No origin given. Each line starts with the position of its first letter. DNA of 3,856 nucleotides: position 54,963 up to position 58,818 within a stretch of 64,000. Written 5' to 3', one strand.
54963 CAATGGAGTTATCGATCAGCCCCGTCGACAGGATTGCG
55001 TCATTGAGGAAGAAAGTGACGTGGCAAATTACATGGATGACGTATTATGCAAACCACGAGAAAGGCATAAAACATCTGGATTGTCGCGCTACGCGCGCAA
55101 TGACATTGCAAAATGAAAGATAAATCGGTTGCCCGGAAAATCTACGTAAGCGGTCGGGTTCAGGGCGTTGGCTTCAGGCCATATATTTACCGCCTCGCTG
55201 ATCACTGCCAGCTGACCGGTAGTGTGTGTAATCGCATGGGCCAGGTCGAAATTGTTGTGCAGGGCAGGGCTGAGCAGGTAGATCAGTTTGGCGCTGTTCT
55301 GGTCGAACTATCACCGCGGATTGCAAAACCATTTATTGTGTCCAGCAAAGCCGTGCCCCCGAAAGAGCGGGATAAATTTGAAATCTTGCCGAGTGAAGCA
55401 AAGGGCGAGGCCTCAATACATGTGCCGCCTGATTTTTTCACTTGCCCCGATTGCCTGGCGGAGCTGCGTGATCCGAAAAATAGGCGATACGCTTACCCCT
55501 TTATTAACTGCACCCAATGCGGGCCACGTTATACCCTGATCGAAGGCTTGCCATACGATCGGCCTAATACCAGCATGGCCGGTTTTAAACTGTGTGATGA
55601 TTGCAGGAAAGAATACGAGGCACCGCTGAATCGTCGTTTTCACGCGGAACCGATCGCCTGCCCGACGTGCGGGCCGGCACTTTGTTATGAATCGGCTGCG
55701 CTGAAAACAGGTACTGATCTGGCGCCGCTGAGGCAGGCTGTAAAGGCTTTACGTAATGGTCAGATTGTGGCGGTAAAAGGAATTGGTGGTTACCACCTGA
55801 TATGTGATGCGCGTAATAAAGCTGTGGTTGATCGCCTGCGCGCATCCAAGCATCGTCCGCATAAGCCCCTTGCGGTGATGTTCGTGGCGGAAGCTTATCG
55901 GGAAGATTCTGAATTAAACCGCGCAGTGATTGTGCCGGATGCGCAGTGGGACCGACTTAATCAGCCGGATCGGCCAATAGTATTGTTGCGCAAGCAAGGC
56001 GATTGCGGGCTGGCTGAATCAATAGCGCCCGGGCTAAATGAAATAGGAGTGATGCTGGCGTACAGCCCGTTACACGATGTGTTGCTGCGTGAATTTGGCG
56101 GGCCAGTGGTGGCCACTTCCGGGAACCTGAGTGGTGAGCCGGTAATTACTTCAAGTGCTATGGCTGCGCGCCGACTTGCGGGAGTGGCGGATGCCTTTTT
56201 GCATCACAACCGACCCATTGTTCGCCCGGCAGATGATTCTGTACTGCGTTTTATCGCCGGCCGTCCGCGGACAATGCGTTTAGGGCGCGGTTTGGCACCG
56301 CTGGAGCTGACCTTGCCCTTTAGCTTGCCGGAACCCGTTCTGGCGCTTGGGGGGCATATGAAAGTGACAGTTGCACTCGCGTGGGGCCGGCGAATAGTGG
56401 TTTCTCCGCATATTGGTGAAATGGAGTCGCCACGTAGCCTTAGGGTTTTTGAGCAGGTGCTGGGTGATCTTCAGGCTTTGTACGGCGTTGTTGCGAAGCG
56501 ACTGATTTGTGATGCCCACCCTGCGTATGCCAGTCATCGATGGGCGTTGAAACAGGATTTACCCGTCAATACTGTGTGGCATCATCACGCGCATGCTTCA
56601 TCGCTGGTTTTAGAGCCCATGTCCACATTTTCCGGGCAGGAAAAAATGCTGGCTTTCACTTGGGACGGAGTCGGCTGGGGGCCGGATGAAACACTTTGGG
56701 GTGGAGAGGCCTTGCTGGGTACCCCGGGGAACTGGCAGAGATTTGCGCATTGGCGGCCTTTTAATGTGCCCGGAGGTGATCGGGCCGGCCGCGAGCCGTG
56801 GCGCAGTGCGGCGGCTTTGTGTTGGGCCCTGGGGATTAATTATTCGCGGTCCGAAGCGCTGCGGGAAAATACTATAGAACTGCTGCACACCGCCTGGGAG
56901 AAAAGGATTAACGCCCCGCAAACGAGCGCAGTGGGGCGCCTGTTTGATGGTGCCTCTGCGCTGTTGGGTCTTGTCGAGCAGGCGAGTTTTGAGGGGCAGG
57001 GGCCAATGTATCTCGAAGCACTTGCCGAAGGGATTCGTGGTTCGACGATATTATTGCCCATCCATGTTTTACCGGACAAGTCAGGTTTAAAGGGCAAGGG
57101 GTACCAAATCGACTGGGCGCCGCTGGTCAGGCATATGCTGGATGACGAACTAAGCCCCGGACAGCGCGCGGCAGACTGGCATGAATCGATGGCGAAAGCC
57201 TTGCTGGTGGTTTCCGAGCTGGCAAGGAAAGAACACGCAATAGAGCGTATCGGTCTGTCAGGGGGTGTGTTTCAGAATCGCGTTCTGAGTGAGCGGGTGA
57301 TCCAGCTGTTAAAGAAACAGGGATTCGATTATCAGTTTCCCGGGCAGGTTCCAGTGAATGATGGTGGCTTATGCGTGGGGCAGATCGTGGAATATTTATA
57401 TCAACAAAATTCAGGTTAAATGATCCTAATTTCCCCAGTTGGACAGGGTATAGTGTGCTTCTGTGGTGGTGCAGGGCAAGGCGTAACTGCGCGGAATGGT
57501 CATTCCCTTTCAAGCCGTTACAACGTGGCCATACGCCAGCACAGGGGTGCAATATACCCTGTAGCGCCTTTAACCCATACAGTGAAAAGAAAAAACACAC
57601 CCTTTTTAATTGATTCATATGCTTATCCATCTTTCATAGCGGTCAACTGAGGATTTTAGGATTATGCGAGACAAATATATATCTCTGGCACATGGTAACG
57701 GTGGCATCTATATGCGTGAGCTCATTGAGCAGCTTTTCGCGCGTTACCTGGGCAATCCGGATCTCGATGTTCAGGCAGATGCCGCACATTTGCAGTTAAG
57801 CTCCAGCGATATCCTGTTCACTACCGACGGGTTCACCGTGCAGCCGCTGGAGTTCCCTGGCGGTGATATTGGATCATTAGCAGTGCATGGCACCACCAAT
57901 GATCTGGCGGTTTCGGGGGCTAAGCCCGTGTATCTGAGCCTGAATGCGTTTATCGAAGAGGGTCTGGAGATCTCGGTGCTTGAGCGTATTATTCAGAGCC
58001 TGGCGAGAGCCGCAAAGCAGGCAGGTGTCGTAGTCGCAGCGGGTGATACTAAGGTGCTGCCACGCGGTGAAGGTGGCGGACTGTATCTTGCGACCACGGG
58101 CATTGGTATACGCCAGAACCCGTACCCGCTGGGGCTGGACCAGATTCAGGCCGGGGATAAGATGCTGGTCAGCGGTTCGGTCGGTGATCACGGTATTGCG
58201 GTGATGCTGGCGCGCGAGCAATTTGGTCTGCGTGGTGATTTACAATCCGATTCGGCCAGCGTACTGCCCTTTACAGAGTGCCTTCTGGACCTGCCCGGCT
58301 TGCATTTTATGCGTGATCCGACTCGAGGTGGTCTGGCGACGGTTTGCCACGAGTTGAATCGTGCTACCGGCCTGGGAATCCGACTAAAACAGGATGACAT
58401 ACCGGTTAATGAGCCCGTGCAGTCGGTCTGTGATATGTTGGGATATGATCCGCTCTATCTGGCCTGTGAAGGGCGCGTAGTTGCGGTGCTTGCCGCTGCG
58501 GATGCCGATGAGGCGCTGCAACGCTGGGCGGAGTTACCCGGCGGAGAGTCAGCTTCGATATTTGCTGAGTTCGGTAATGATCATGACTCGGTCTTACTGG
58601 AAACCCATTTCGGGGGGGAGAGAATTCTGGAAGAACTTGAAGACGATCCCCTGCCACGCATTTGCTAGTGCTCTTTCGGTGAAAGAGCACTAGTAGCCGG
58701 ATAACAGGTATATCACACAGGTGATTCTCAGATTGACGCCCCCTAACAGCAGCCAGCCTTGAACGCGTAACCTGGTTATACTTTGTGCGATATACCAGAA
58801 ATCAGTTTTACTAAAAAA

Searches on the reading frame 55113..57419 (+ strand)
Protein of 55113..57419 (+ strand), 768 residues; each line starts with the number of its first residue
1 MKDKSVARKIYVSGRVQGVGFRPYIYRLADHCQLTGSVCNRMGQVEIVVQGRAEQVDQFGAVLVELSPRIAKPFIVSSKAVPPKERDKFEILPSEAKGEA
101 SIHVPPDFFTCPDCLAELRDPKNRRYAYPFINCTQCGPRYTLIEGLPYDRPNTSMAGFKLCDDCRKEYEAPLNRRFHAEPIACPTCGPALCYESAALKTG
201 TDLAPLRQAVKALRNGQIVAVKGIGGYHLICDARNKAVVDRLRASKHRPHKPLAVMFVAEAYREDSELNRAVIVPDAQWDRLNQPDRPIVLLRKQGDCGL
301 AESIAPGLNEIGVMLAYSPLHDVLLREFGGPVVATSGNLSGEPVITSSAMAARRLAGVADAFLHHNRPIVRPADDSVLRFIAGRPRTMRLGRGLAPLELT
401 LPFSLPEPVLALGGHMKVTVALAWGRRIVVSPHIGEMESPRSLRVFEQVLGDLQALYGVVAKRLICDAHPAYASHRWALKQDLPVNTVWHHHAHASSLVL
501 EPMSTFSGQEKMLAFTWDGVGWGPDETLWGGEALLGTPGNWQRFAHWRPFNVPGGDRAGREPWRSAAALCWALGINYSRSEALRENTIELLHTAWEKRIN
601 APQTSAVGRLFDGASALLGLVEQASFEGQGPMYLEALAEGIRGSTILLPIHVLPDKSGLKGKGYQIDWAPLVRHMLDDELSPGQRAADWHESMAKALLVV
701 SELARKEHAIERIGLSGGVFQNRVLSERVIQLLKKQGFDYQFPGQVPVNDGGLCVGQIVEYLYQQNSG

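Call 11: search_protein_families(library=pfam, proteins=[window:55113-57419:+])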
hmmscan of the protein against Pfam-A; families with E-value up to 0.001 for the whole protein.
window:55113-57419:+ (768 aa): 5 families
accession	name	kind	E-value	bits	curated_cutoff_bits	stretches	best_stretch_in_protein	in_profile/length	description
PF22521.2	HypF_C_2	-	1.9e-66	224.7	27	1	515-757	2-241/241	Carbamoyltransferase, Kae1-like Domain, second subdomain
PF01300.24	Sua5_yciO_yrdC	-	4e-41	140.9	25.1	1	212-391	2-178/178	Telomere recombination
PF07503.17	zf-HYPF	-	1.9e-31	108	23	2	110-143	1-34/34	HypF finger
PF17788.7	HypF_C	-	5.7e-28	98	23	1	407-501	4-99/99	HypF Kae1-like domain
PF00708.24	Acylphosphatase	-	4.5e-17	62.5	22.5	1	9-91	2-85/85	Acylphosphatase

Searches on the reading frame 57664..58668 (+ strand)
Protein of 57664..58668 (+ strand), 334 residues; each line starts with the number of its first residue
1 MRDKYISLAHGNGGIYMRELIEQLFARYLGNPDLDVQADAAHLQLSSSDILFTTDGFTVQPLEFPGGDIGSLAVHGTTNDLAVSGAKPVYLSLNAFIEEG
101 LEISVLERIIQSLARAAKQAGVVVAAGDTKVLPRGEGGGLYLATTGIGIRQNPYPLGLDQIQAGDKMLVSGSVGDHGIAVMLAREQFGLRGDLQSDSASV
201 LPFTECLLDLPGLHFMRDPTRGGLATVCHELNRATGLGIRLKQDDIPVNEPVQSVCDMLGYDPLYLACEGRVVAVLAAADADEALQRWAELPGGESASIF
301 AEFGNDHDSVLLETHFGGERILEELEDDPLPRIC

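Call 10: find_encoding_contigs(protein=window:57664-58668:+, flank=3000, max_places=6)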
Protein window:57664-58668:+ (334 aa): no gene with exactly this product is on record in the collection.

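Call 11: search_protein_families(library=pfam, proteins=[window:57664-58668:+])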
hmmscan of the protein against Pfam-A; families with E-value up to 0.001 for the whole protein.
window:57664-58668:+ (334 aa): 2 families
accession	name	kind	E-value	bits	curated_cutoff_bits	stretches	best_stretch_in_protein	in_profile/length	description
PF00586.29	AIRS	-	9.9e-20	71.5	24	1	38-149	2-111/112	AIR synthase related protein, N-terminal domain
PF02769.27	AIRS_C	-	1.2e-17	64.9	23.1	1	162-299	1-141/156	AIR synthase related protein, C-terminal domain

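Call 52: find_homologous_proteins(query=window:57664-58668:+, max_evalue=1e-50)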
Query window:57664-58668:+ (334 aa): 7985 proteins with E <= 1e-50 among 8000 candidates; the best 120 are listed.
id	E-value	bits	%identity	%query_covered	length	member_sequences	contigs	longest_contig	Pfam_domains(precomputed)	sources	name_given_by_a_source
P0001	4.7e-200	682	91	100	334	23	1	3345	PF00586.30,PF02769.28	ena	-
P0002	5.7e-191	652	87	100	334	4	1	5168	PF00586.30,PF02769.28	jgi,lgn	jgi:hydrogenase expression/formation protein HypE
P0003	8.9e-191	651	87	100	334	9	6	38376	PF00586.30,PF02769.28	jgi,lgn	jgi:hydrogenase expression/formation protein HypE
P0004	1.2e-184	631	85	100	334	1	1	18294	PF00586.30,PF02769.28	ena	-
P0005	4.8e-184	629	84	100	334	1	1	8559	PF00586.30,PF02769.28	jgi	-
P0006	7.1e-183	625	84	100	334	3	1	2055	PF00586.30,PF02769.28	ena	-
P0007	1.4e-178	611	83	100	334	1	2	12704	PF00586.30,PF02769.28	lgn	-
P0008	1.6e-177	608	83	100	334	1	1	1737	PF00586.30,PF02769.28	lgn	-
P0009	6.5e-177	606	81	100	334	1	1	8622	PF00586.30,PF02769.28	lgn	-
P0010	8.1e-174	596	81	100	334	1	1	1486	PF00586.30,PF02769.28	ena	-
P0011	2.2e-173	594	80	100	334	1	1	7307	PF00586.30,PF02769.28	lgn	-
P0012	2.4e-171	587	80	100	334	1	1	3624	PF00586.30,PF02769.28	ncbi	-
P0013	3.3e-169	580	78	100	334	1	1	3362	PF00586.30,PF02769.28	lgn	-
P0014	2.5e-166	571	82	95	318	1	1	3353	PF00586.30,PF02769.28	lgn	-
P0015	2.1e-156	538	73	100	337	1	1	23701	PF00586.30,PF02769.28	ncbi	-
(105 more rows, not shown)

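Call 53: find_encoding_contigs(protein=P0003, flank=3000, max_places=4)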
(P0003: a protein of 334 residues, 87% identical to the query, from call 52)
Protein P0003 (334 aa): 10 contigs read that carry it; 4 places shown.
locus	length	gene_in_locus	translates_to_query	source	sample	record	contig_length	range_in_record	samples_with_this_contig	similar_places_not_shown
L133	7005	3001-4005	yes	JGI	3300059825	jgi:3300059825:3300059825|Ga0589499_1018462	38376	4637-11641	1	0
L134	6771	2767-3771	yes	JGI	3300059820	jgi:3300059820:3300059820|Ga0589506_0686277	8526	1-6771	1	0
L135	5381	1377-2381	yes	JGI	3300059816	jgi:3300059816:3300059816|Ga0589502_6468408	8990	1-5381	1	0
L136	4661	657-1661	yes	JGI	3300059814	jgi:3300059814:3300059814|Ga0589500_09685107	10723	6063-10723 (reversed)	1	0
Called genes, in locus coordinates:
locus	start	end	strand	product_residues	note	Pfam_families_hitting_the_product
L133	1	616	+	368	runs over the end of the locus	PF01924:HypD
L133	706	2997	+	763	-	PF00708:Acylphosphatase, PF07503:zf-HYPF, PF01300:Sua5_yciO_yrdC, PF17788:HypF_C, PF22521:HypF_C_2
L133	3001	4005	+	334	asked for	PF00586:AIRS, PF02769:AIRS_C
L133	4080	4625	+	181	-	PF02834:LigT_PEase, PF13563:2_5_RNA_ligase2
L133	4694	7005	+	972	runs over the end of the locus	PF01326:PPDK_N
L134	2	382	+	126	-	?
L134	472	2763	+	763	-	PF00708:Acylphosphatase, PF07503:zf-HYPF, PF01300:Sua5_yciO_yrdC, PF17788:HypF_C, PF22521:HypF_C_2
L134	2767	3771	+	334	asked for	PF00586:AIRS, PF02769:AIRS_C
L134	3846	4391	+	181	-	PF02834:LigT_PEase, PF13563:2_5_RNA_ligase2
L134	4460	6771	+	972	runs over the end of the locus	PF01326:PPDK_N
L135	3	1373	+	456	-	?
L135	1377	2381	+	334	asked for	PF00586:AIRS, PF02769:AIRS_C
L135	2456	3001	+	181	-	PF02834:LigT_PEase, PF13563:2_5_RNA_ligase2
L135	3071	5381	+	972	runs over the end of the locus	PF01326:PPDK_N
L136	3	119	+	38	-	?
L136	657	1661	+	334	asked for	PF00586:AIRS, PF02769:AIRS_C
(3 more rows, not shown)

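Call 54: find_encoding_contigs(protein=P0001, flank=3000, max_places=2)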
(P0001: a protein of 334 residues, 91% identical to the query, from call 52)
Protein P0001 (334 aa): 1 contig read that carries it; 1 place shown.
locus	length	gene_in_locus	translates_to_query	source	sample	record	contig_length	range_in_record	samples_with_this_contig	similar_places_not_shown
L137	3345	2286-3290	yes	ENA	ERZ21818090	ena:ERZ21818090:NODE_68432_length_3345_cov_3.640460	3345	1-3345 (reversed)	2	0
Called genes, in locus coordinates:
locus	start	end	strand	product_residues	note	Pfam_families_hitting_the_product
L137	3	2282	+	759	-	?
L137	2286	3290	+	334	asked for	PF00586:AIRS, PF02769:AIRS_C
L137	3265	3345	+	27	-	?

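Call 55: find_encoding_contigs(protein=P0004, flank=3000, max_places=2)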
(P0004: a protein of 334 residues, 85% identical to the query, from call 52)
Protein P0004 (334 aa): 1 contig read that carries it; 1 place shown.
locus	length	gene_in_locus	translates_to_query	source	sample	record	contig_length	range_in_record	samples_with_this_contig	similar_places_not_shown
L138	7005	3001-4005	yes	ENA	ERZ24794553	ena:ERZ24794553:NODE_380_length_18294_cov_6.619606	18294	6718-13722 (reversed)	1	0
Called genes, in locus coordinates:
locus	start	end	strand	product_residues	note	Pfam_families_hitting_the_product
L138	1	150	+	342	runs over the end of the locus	PF03417:AAT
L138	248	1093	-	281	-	PF02678:Pirin, PF05899:Cupin_3 (faint), PF07883:Cupin_2 (faint), PF05726:Pirin_C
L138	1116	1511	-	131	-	PF07291:MauE (weak), PF07681:DoxX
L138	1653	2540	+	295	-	PF00126:HTH_1, PF03466:LysR_substrate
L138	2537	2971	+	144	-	PF22521:HypF_C_2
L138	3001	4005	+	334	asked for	PF00586:AIRS, PF02769:AIRS_C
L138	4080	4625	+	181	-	PF02834:LigT_PEase, PF13563:2_5_RNA_ligase2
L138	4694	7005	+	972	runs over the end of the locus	PF01326:PPDK_N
